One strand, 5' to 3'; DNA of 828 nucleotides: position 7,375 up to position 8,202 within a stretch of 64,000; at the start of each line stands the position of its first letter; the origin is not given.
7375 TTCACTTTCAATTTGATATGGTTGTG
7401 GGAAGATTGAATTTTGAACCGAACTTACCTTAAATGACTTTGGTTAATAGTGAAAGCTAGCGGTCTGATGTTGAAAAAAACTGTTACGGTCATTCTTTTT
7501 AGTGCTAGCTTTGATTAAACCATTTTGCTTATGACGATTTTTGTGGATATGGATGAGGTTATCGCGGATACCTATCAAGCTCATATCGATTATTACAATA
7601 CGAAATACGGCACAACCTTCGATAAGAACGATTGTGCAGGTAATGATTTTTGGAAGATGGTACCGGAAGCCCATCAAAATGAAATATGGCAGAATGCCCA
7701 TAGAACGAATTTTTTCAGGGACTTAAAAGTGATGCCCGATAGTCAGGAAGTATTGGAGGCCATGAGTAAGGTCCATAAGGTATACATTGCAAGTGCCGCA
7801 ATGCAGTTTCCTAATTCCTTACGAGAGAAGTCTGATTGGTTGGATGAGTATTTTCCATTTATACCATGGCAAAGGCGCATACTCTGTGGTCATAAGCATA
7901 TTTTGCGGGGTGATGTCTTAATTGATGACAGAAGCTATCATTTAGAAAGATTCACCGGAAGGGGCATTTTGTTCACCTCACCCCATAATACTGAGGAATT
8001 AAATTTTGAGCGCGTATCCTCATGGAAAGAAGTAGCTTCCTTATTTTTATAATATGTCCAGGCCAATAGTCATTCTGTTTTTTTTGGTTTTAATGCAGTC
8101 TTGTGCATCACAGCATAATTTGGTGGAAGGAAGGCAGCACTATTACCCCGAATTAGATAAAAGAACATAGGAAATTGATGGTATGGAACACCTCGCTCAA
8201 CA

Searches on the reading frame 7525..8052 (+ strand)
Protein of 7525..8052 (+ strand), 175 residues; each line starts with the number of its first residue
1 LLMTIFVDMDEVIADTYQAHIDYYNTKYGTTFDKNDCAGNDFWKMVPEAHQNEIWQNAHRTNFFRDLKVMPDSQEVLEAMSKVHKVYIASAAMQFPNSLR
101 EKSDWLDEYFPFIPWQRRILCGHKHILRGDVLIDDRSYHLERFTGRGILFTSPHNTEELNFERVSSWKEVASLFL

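Call 53: search_protein_families(library=pfam, proteins=[window:7525-8052:+], max_evalue=0.001)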
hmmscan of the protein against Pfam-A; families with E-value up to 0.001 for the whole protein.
window:7525-8052:+ (175 aa): 1 family
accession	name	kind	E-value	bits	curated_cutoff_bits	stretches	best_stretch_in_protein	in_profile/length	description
PF06941.18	NT5C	-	2.1e-54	184.5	24.8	1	3-173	2-173/180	5' nucleotidase, deoxy (Pyrimidine), cytosolic type C protein (NT5C)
